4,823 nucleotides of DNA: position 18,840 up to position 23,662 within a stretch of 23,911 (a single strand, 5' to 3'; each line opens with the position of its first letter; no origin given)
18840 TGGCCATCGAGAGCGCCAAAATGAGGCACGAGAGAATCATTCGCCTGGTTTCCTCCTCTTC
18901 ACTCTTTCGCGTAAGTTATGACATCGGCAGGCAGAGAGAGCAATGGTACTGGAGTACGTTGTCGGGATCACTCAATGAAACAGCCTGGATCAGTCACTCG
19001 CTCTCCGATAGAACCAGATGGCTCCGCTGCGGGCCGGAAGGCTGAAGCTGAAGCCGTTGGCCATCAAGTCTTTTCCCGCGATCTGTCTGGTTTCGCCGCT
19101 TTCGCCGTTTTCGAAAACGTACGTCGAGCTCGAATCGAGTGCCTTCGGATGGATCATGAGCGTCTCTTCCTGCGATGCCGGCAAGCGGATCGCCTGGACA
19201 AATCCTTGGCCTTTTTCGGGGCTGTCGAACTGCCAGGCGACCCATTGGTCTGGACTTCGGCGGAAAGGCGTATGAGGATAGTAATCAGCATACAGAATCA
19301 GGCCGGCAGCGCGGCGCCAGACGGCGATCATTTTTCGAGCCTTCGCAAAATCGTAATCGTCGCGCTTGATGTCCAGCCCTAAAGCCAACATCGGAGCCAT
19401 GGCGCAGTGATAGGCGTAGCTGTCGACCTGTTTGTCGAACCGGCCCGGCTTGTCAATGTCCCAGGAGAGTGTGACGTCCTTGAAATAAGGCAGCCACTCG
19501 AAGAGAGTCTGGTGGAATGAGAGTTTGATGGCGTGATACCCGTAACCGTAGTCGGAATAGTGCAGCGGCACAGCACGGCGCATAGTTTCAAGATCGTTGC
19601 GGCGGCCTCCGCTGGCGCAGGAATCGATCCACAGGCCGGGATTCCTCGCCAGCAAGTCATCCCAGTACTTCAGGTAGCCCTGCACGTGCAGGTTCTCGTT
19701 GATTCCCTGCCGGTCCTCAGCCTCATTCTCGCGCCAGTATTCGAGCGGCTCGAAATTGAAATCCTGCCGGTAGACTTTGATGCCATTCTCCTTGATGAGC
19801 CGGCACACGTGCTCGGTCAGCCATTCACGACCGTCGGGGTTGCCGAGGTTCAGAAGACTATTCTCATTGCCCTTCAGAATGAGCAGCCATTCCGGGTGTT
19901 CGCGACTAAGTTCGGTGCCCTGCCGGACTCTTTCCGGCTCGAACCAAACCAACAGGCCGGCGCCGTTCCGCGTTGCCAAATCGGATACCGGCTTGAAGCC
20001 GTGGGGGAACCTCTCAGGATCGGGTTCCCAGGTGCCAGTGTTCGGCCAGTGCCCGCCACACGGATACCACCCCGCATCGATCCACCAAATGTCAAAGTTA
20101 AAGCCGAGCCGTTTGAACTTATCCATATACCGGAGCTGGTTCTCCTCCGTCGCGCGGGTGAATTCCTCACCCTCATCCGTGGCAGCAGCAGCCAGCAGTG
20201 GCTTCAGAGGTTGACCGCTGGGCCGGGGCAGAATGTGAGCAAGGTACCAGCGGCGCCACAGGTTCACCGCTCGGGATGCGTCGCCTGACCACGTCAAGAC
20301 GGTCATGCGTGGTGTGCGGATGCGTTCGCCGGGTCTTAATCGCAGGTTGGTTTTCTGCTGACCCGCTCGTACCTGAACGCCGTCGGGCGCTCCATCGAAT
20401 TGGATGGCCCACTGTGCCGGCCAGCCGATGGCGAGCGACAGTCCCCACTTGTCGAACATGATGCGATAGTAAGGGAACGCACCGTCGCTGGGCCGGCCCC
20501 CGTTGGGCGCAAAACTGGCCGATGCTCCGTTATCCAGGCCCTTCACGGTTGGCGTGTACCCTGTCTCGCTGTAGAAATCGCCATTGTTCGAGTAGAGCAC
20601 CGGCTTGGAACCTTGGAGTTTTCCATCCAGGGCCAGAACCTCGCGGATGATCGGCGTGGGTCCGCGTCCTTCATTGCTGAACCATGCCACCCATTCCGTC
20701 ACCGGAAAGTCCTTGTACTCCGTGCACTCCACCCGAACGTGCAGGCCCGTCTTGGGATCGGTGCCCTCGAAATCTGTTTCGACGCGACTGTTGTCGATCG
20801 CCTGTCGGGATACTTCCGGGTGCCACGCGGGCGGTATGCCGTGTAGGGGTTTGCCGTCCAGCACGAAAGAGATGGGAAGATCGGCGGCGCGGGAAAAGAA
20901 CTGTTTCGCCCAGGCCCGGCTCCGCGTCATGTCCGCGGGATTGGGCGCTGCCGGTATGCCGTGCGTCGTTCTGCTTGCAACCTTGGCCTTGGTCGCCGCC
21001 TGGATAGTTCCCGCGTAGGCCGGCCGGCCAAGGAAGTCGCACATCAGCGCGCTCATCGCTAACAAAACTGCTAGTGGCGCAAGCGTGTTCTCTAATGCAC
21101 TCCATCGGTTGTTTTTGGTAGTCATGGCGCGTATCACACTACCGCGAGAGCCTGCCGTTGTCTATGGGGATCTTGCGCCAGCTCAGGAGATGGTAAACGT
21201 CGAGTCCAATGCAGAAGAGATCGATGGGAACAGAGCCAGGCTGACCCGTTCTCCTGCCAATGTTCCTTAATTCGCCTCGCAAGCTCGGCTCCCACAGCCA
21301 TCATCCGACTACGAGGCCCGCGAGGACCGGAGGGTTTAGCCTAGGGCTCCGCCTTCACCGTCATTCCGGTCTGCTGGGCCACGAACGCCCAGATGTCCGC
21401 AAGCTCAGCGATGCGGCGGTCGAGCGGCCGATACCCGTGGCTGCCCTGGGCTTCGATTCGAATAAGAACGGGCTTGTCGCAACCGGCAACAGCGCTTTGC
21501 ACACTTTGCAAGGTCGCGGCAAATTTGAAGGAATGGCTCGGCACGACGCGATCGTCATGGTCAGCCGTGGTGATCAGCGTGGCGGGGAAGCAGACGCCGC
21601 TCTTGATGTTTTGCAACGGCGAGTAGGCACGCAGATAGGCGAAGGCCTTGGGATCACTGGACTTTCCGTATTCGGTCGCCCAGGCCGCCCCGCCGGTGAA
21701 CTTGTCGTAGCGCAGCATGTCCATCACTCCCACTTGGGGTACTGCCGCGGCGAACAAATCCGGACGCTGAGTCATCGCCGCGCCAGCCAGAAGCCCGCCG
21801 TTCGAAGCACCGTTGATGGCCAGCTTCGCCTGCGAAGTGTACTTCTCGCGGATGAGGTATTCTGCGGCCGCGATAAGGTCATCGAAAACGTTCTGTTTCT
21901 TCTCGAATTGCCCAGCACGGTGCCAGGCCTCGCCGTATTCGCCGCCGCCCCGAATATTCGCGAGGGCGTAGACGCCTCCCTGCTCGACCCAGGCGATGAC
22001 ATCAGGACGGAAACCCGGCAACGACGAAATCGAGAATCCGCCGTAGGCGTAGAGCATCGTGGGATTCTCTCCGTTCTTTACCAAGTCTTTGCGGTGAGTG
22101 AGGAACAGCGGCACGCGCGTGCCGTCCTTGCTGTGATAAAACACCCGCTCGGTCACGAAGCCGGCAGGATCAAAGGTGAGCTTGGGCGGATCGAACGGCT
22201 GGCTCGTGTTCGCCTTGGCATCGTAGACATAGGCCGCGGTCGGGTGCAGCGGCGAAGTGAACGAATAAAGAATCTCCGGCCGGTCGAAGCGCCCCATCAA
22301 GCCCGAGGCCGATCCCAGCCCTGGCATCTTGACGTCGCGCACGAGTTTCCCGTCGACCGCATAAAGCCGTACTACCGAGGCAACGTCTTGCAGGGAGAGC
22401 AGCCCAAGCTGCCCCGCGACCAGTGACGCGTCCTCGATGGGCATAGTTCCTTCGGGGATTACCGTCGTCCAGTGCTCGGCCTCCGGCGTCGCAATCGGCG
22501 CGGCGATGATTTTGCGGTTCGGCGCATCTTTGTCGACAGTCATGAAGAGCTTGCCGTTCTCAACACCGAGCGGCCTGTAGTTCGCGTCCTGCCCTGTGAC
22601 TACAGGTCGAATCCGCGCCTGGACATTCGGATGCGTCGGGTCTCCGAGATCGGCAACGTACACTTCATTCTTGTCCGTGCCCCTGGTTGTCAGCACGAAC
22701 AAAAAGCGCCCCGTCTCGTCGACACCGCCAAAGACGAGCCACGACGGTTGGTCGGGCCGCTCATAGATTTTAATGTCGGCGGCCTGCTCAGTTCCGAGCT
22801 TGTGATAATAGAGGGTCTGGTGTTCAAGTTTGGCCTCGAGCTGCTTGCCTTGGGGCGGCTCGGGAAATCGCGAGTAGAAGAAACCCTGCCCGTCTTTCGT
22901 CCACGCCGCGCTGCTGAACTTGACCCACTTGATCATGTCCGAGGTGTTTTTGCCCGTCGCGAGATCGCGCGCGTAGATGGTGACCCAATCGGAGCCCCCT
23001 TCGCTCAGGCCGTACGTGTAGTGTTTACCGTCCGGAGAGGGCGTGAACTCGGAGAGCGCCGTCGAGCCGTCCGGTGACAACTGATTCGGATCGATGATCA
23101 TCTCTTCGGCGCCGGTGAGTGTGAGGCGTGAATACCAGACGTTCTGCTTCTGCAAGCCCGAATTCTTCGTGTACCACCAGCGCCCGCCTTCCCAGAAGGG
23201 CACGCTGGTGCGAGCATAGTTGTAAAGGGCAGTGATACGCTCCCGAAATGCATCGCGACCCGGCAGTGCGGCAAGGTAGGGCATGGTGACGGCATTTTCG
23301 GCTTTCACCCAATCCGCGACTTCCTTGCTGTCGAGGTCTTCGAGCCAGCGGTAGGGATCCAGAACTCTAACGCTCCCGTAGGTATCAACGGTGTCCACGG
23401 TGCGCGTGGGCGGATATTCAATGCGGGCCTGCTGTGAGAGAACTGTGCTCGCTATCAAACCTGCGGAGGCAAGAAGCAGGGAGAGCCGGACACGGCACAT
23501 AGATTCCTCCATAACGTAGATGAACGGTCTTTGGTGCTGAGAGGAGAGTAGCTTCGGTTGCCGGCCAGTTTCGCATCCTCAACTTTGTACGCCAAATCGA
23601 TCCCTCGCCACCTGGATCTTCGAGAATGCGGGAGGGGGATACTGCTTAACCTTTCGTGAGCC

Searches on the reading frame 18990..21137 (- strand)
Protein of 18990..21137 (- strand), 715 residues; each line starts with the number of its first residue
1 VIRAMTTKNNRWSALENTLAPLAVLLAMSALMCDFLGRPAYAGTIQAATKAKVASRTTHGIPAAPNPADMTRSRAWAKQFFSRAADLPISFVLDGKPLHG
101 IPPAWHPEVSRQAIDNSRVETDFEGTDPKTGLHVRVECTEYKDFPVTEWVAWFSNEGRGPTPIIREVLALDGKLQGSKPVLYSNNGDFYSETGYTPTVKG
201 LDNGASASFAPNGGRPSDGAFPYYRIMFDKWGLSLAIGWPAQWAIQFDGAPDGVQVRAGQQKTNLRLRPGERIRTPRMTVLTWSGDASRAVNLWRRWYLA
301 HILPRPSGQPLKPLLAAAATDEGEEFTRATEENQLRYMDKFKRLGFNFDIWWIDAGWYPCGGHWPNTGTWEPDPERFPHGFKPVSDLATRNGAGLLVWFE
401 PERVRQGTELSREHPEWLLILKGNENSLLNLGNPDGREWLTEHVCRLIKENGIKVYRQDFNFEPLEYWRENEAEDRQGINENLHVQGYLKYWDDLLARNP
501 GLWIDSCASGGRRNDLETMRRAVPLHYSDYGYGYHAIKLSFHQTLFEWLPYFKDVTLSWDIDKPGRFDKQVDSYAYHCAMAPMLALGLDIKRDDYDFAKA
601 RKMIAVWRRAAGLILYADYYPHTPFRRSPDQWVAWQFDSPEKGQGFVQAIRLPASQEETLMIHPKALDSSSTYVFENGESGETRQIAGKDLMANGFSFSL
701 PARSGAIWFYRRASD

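Call 8: search_protein_families(library=pfam, proteins=[window:18990-21137:-], max_evalue=0.01)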
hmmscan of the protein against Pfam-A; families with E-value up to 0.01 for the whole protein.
window:18990-21137:- (715 aa): 3 families
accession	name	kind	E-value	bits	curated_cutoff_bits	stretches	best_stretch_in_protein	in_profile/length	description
PF02065.24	Melibiase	-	2.3e-19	70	27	1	335-532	61-263/347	Melibiase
PF01055.32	Glyco_hydro_31_2nd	-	4.5e-06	26.7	23.5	1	330-473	20-167/328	Glycosyl hydrolases family 31 TIM-barrel domain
PF16874.11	Glyco_hydro_36C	-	0.00084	20.2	27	1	632-699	1-65/77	Glycosyl hydrolase family 36 C-terminal domain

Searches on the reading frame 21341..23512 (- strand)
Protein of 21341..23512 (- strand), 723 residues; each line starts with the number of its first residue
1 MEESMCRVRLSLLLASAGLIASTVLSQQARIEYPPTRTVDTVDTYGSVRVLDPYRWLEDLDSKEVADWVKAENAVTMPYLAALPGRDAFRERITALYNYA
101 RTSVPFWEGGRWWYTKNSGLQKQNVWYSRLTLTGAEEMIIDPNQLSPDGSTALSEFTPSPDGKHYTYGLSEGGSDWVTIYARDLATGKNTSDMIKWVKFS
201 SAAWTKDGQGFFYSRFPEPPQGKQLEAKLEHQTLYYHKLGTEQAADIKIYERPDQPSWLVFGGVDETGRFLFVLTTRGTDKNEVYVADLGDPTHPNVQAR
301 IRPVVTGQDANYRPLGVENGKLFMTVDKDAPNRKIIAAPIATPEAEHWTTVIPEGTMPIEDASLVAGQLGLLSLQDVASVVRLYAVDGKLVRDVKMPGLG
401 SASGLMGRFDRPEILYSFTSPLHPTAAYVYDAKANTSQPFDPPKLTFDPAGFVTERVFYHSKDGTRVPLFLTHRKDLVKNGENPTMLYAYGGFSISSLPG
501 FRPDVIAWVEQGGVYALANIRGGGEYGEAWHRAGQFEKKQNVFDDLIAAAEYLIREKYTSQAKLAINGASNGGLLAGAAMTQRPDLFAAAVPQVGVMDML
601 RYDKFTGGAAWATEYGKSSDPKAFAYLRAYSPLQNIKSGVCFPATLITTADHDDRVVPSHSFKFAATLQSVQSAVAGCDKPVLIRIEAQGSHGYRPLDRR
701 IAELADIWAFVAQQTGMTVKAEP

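Call 8: search_protein_families(library=pfam, proteins=[window:21341-23512:-], max_evalue=0.01)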
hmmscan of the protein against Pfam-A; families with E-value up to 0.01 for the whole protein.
window:21341-23512:- (723 aa): 4 families
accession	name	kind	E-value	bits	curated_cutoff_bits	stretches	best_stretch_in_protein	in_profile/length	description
PF02897.21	Peptidase_S9_N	-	1.9e-110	369.9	24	1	34-440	1-411/414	Prolyl oligopeptidase, N-terminal beta-propeller domain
PF00326.27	Peptidase_S9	-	2.2e-58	197.7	22.6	1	501-717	3-212/213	Prolyl oligopeptidase family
PF02129.25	Peptidase_S15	-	0.00055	20.2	23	1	508-616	47-149/262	X-Pro dipeptidyl-peptidase (S15 family)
PF12146.15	Hydrolase_4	-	0.0044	16.8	27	0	519-591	38-105/239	Serine aminopeptidase, S33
